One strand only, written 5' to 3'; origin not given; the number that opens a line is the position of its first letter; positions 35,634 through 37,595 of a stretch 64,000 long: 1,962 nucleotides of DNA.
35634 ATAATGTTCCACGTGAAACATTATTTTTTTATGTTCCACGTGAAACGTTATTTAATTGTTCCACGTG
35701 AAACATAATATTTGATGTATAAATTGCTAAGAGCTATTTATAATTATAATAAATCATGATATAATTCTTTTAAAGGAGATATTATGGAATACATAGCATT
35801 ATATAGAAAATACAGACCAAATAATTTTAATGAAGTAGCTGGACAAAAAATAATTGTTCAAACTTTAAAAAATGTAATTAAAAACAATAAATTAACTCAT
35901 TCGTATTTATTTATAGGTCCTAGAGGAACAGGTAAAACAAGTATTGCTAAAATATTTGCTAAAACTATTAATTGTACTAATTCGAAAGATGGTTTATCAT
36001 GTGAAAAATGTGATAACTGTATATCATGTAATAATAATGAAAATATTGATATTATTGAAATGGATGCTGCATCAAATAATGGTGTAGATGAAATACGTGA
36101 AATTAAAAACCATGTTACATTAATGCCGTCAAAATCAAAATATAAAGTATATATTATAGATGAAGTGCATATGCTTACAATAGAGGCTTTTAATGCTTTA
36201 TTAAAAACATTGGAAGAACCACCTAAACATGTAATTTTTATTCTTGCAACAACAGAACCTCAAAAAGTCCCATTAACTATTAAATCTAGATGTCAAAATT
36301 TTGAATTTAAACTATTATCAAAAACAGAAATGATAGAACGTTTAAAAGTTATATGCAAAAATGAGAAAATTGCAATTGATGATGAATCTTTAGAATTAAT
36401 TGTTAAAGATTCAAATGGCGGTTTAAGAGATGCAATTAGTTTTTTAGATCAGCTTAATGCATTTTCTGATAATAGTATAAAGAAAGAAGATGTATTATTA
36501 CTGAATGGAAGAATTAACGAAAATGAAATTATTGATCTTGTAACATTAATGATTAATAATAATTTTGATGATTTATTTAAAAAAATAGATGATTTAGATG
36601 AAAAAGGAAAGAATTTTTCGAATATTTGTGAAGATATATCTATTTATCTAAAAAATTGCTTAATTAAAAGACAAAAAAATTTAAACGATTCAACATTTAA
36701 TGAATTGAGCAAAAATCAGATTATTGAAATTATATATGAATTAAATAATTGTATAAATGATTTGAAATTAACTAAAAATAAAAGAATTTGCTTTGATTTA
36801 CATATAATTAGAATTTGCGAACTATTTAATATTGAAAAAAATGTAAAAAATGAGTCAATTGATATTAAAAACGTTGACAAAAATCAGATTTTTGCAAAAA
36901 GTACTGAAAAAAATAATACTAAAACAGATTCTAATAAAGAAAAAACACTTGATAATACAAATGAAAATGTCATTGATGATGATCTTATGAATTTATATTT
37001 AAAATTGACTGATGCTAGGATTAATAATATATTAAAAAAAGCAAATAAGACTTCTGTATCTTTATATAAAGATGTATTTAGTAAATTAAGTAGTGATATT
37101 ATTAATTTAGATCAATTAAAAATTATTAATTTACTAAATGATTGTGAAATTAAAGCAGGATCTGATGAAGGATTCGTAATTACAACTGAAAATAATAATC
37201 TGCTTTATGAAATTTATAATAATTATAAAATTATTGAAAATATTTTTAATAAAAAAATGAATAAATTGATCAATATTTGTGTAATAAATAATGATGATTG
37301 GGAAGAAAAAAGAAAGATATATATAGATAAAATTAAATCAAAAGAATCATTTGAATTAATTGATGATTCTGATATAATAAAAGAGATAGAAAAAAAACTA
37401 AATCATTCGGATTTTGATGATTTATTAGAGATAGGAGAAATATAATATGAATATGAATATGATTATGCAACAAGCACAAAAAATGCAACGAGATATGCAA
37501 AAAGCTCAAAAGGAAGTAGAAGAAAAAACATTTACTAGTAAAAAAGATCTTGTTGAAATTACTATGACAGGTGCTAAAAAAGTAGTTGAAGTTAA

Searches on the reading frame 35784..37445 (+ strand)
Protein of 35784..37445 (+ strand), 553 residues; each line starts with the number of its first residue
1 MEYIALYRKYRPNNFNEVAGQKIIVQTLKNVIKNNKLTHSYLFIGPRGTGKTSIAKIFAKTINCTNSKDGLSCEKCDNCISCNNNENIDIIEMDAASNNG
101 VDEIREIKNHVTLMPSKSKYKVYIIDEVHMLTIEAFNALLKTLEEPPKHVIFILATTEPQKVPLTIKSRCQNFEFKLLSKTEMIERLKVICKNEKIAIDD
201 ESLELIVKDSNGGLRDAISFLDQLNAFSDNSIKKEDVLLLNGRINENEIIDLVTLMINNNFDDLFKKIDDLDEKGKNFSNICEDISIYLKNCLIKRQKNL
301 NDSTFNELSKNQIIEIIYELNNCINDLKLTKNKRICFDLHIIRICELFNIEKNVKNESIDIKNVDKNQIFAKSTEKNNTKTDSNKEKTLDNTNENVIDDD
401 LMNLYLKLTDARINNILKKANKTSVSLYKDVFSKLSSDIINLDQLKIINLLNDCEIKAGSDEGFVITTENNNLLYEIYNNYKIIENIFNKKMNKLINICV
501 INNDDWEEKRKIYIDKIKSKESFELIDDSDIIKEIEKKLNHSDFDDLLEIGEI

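Call 45: find_encoding_contigs(protein=window:35784-37445:+, flank=3000, max_places=10)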
Protein window:35784-37445:+ (553 aa): 11 contigs read that carry it; 3 places shown.
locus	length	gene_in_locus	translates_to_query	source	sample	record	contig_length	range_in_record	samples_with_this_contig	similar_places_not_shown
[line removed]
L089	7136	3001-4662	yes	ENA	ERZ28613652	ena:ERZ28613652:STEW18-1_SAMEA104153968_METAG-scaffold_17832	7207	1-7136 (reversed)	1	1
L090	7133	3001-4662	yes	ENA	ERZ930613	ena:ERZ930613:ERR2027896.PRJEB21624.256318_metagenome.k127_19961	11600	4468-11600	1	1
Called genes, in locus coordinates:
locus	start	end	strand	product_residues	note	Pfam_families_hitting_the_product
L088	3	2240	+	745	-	?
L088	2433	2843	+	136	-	PF00383:dCMP_cyt_deam_1, PF14437:MafB19-deam, PF14439:Bd3614-deam (faint)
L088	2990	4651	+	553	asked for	PF05496:RuvB_N (faint), PF13177:DNA_pol3_delta2, PF00004:AAA, PF13401:AAA_22 (faint), PF21960:RCF1-5-like_lid (weak), PF22608:DNAX_ATPase_lid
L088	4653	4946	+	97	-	PF02575:YbaB_DNA_bd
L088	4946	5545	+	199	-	PF21176:RecR_HhH, PF13662:Toprim_4, PF01751:Toprim (weak), PF21175:RecR_C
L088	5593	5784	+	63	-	PF07441:BofA (weak)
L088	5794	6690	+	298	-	PF13177:DNA_pol3_delta2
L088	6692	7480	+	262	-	PF04468:PSP1, PF28472:PSP1_3rd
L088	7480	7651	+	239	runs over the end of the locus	PF05175:MTS, PF05971:Methyltransf_10 (weak), PF07669:Eco57I (weak), PF02384:N6_Mtase (weak), PF03602:Cons_hypoth95 (weak), PF13847:Methyltransf_31, PF13649:Methyltransf_25 (weak)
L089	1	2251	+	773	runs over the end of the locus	?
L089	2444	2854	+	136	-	PF00383:dCMP_cyt_deam_1, PF14437:MafB19-deam, PF14439:Bd3614-deam (faint)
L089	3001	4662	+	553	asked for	PF05496:RuvB_N (faint), PF13177:DNA_pol3_delta2, PF00004:AAA, PF13401:AAA_22 (faint), PF21960:RCF1-5-like_lid (weak), PF22608:DNAX_ATPase_lid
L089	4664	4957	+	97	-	PF02575:YbaB_DNA_bd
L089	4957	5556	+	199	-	PF21176:RecR_HhH, PF13662:Toprim_4, PF01751:Toprim (weak), PF21175:RecR_C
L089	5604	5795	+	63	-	PF07441:BofA (weak)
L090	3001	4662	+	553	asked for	PF05496:RuvB_N (faint), PF13177:DNA_pol3_delta2, PF00004:AAA, PF13401:AAA_22 (faint), PF21960:RCF1-5-like_lid (weak), PF22608:DNAX_ATPase_lid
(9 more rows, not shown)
